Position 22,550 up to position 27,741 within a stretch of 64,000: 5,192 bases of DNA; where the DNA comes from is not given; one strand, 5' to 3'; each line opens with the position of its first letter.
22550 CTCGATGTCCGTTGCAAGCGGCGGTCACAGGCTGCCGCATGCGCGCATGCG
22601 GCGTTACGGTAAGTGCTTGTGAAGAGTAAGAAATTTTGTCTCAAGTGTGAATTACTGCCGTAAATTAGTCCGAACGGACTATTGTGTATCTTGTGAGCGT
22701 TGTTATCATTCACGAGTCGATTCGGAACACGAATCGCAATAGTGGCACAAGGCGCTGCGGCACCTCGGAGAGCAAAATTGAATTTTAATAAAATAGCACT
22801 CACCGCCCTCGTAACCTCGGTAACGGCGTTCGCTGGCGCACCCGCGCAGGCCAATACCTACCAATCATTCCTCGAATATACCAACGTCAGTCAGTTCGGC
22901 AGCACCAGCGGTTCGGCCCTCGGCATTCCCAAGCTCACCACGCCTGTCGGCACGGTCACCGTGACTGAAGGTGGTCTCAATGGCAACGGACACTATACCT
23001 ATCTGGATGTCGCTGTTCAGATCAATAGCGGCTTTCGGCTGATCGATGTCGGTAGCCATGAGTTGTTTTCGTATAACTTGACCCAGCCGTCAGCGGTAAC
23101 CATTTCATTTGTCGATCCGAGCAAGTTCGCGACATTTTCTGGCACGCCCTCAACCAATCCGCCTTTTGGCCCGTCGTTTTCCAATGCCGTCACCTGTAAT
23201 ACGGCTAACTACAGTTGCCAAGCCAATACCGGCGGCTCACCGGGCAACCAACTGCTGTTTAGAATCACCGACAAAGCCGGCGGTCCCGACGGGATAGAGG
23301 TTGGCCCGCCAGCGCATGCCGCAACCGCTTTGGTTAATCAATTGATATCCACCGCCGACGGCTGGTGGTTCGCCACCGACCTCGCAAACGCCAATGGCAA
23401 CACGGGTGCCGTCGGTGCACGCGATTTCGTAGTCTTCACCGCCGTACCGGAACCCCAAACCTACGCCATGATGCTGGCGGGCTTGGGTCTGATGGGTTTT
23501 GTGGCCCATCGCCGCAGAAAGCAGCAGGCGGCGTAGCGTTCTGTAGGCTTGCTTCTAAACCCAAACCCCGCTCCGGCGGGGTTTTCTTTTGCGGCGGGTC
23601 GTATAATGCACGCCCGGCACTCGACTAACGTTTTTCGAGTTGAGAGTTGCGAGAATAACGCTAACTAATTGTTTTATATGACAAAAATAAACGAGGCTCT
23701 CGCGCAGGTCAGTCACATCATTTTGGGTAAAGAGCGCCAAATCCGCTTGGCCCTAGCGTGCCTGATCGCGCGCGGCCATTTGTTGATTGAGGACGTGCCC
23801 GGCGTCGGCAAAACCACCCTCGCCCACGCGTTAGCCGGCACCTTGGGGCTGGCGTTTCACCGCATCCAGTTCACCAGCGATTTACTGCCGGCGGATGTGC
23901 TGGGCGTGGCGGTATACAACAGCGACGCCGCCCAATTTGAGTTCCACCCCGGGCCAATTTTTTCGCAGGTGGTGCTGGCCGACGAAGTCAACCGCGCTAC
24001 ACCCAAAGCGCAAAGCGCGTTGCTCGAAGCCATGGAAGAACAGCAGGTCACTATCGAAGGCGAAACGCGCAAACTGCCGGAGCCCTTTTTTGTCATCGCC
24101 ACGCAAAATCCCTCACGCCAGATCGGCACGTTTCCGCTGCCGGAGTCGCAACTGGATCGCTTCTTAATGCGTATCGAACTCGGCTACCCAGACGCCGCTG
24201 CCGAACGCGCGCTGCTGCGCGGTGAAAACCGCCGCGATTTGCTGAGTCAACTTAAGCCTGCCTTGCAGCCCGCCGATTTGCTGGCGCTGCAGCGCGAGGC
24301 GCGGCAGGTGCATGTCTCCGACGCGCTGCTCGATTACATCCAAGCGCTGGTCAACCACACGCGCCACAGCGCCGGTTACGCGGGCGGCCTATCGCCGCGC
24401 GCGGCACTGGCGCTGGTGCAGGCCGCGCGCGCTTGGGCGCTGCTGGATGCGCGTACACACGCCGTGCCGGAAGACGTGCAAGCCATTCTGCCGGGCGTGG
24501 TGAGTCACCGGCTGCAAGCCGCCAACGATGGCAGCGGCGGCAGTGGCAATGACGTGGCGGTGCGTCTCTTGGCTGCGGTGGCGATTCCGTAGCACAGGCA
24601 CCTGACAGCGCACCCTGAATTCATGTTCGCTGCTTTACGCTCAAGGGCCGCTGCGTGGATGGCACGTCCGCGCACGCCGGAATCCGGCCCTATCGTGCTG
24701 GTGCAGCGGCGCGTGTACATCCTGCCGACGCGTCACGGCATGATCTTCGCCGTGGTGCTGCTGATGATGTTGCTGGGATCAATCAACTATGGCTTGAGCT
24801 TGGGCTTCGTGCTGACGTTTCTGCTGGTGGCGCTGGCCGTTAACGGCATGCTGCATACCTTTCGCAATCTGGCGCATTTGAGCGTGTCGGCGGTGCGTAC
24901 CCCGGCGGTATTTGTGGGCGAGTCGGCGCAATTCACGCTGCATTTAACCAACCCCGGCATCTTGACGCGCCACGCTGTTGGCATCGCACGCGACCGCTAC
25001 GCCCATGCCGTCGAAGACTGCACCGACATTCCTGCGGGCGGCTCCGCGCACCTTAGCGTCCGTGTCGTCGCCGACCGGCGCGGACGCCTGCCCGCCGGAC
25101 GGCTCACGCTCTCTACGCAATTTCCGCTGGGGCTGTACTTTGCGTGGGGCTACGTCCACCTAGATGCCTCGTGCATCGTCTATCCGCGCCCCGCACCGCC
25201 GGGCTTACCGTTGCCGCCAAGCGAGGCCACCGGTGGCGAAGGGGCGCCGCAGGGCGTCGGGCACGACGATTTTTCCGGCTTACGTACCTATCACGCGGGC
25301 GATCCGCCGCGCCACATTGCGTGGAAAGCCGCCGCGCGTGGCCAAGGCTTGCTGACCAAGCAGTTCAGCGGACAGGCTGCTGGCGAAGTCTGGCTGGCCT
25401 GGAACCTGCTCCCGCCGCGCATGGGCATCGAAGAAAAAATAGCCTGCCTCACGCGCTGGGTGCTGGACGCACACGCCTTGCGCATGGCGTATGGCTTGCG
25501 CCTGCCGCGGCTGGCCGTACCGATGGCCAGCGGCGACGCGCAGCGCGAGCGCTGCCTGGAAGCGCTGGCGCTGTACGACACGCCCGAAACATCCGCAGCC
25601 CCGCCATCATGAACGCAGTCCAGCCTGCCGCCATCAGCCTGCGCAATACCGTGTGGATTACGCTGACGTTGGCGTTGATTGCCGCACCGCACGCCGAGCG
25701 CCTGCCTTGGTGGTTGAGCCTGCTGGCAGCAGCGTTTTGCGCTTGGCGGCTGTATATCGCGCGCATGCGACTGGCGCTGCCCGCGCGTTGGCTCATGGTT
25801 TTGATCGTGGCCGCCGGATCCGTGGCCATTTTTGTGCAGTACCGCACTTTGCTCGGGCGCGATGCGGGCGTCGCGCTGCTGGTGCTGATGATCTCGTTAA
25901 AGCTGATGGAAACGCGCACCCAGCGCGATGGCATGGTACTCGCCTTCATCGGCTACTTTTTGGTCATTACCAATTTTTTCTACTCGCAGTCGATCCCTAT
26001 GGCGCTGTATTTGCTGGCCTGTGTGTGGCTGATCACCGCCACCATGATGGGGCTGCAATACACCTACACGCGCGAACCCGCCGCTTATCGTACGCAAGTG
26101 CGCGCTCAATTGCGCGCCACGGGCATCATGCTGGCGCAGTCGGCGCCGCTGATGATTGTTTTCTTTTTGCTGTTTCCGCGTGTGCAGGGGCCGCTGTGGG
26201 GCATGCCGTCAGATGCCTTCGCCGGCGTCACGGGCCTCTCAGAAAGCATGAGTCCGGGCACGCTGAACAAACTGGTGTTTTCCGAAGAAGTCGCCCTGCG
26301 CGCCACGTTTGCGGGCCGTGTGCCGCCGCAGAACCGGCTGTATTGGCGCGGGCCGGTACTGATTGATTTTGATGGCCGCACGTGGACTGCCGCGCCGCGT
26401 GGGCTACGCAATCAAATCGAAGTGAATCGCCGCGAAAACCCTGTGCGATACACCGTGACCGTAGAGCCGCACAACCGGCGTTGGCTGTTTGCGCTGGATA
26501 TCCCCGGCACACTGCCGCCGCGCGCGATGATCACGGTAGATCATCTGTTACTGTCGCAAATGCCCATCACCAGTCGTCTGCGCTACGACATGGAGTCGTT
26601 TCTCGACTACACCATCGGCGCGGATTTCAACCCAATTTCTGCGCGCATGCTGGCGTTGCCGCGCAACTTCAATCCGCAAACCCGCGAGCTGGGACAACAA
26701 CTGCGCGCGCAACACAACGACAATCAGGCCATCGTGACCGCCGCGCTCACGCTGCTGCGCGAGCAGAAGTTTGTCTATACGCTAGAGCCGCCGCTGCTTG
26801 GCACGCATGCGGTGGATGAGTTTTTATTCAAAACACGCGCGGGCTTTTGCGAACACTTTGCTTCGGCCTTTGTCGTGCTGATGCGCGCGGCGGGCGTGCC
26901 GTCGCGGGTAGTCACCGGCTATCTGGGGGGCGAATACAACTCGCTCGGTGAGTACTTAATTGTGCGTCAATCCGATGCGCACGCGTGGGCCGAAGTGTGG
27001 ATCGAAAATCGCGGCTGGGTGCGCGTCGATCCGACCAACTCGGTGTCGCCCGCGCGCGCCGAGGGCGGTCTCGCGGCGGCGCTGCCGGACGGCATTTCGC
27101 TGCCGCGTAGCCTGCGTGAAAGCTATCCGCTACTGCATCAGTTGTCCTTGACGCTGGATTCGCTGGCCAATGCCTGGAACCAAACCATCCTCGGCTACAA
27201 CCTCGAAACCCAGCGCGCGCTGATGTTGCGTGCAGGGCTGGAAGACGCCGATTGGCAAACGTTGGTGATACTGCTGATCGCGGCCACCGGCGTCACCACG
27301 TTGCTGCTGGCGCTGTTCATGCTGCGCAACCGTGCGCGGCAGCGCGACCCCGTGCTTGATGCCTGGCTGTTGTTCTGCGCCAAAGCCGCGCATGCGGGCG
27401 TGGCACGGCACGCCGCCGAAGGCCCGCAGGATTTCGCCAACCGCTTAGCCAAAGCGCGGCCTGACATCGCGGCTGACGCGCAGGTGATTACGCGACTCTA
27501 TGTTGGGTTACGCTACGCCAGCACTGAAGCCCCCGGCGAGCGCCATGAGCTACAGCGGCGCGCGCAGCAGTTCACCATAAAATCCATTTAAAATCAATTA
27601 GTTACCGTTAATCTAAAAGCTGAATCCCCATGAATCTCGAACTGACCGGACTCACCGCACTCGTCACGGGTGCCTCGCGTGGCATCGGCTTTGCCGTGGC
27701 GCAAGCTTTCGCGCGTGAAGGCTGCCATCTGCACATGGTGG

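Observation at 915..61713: Dispersed A+T-rich element with an IHF-consensus core marks gene junctions across the window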

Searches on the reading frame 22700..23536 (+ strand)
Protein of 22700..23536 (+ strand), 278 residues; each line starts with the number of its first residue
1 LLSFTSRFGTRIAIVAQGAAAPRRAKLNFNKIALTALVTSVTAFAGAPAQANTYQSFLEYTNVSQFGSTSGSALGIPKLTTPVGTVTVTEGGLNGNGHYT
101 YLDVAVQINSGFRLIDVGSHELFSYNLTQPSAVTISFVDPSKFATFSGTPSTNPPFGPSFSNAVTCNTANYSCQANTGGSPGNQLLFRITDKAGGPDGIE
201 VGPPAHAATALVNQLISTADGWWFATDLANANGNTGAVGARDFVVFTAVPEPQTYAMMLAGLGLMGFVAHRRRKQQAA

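Call 40: search_protein_families(library=pfam, proteins=[window:22700-23536:+], max_evalue=0.000001)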
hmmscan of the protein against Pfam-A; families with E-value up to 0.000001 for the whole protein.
window:22700-23536:+ (278 aa): 1 family
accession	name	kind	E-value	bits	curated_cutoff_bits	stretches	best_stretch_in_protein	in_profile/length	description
PF07589.16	PEP-CTERM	-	2.3e-09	37.4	20.7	1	248-272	1-24/24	PEP-CTERM motif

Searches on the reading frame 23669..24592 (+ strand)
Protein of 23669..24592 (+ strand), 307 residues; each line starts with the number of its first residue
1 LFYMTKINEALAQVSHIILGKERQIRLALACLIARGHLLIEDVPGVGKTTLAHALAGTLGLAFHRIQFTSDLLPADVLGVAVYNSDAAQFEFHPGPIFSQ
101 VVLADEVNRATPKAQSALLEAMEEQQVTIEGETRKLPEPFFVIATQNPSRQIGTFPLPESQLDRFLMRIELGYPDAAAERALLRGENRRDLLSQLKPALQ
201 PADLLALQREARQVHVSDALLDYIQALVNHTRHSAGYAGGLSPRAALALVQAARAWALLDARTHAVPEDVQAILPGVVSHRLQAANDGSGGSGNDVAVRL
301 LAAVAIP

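Call 40: search_protein_families(library=pfam, proteins=[window:23669-24592:+], max_evalue=0.000001)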
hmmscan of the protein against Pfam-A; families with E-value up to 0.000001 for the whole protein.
window:23669-24592:+ (307 aa): 5 families
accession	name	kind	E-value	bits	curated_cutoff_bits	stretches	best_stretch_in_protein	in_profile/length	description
PF07726.17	AAA_3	-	1.8e-62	209.5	27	1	37-167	1-131/131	ATPase family associated with various cellular activities (AAA)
PF17863.7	AAA_lid_2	-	1.9e-16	60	22.7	1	231-284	3-58/74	AAA lid domain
PF07728.20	AAA_5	-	3.3e-12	47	22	1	43-165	7-139/139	AAA domain (dynein-related subfamily)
PF20030.5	bpMoxR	-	2.3e-08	33.8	27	1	6-208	2-204/205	MoxR domain in the MoxR-vWA-beta-propeller ternary systems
PF00004.35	AAA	-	6.3e-08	33.6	21.2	1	43-171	6-129/131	ATPase family associated with various cellular activities (AAA)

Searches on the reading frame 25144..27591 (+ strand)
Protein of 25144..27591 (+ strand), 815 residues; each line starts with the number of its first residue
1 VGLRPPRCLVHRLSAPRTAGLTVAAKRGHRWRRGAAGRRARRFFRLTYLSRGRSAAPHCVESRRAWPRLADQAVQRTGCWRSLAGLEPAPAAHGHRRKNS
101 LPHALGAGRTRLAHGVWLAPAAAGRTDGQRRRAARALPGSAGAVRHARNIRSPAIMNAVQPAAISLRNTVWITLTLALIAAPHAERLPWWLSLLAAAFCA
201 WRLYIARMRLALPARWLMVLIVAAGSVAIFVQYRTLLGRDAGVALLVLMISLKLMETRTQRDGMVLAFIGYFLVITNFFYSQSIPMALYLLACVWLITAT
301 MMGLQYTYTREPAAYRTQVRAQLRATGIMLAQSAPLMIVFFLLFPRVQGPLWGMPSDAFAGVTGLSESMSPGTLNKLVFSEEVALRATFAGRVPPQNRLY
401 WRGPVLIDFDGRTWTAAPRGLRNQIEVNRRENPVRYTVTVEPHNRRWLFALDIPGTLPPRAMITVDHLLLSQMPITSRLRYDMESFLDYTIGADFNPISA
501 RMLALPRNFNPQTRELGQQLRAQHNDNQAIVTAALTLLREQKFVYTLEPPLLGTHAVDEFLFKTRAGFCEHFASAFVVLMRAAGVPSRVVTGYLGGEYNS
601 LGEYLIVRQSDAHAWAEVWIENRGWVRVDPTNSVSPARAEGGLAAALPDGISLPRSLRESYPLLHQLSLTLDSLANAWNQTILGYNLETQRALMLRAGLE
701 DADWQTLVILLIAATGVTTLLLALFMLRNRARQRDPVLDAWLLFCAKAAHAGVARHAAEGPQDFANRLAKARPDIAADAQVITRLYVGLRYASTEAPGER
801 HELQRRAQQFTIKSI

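Call 40: search_protein_families(library=pfam, proteins=[window:25144-27591:+], max_evalue=0.000001)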
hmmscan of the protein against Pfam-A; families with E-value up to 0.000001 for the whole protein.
window:25144-27591:+ (815 aa): 3 families
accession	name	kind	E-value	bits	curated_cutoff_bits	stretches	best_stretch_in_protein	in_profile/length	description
PF11992.13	TgpA_N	-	4.8e-78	262.9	30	1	171-489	1-330/333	TgpA N-terminal domain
PF01841.26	Transglut_core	-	2.4e-25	89.4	23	1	516-630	3-108/108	Transglutaminase-like superfamily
PF13559.11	DUF4129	-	5.3e-10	39.7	24.8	1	740-807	1-67/69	Domain of unknown function (DUF4129)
